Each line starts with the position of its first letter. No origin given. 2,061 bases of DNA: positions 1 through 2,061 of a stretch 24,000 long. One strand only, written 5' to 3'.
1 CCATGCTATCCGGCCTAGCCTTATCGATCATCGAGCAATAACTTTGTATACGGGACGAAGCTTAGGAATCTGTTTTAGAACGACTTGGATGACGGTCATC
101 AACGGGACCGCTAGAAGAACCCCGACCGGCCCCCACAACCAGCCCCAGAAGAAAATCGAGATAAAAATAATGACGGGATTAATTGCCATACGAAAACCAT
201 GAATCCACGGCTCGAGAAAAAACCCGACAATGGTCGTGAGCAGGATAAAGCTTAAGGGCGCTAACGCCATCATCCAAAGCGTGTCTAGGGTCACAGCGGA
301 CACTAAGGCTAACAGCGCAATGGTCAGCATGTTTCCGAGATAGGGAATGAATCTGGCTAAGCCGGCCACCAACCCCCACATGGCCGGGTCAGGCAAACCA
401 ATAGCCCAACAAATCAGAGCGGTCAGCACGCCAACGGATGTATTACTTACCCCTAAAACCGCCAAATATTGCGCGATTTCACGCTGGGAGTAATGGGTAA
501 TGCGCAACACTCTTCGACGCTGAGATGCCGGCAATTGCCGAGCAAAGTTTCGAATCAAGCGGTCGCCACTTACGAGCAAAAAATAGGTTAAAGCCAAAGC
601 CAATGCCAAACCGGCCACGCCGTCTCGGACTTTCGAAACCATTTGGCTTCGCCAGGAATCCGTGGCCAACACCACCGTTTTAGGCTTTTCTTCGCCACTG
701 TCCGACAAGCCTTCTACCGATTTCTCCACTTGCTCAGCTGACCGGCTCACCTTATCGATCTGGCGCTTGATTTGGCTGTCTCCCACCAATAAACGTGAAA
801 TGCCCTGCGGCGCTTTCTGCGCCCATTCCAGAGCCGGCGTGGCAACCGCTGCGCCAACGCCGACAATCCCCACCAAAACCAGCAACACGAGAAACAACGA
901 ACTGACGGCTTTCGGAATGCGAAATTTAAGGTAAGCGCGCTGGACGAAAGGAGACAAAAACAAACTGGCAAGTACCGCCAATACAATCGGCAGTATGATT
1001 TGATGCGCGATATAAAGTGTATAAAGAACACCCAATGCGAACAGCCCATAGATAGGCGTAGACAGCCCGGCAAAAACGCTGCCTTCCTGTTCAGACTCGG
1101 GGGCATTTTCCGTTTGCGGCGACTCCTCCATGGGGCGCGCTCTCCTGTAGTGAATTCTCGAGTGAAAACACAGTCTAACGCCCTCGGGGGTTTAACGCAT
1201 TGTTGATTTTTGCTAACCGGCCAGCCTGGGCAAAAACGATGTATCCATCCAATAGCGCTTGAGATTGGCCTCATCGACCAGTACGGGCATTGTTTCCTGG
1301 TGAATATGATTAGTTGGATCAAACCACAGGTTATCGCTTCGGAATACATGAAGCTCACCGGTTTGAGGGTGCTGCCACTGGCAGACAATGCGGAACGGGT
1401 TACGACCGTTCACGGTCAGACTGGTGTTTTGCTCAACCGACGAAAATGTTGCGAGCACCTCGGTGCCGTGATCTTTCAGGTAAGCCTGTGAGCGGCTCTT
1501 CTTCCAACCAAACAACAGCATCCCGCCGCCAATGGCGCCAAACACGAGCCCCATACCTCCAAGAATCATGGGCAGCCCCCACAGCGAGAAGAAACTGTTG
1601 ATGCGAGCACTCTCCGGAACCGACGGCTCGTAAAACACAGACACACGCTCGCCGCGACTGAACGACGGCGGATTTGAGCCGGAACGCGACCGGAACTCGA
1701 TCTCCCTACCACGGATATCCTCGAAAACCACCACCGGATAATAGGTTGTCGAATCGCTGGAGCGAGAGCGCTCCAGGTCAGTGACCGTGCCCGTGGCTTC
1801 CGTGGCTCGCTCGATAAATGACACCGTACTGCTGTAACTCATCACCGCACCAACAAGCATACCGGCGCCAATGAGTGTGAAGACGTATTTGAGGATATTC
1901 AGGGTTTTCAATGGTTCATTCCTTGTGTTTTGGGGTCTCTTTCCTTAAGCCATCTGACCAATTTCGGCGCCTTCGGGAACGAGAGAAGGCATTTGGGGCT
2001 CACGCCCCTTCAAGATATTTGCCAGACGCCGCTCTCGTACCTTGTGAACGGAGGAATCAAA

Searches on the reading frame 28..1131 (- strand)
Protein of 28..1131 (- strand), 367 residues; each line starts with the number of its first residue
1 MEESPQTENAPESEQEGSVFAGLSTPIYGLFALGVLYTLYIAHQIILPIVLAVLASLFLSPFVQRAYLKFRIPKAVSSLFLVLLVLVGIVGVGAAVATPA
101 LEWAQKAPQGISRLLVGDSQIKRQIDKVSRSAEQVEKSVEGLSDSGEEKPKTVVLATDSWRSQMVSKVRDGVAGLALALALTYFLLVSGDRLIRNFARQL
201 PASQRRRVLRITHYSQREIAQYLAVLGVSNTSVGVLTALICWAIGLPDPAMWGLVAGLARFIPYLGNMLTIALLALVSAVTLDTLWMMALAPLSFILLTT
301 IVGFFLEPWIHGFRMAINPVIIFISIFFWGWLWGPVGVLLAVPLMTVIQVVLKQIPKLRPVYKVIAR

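Call 5: search_protein_families(library=pfam, proteins=[window:28-1131:-], max_evalue=0.01)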
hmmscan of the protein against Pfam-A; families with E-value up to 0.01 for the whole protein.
window:28-1131:- (367 aa): 1 family
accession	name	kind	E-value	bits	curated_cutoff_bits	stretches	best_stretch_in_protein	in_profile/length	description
PF01594.21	AI-2E_transport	-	6.2e-47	160.8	34.3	1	30-355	6-326/327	AI-2E family transporter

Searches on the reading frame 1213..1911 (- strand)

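Call 5: search_protein_families(library=pfam, proteins=[window:1213-1911:-], max_evalue=0.01)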
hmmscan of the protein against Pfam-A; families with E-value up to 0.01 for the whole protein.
window:1213-1911:- (232 aa): 1 family
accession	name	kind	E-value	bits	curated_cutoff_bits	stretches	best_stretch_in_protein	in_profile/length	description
PF12158.14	DUF3592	-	1.3e-10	42.3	25.3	1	39-108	1-83/84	Domain of unknown function (DUF3592)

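Call 6: search_protein_families(library=ncbifam, proteins=[window:1213-1911:-], max_evalue=0.01)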
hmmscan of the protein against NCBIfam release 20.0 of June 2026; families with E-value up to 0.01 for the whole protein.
window:1213-1911:- (232 aa): 0 families
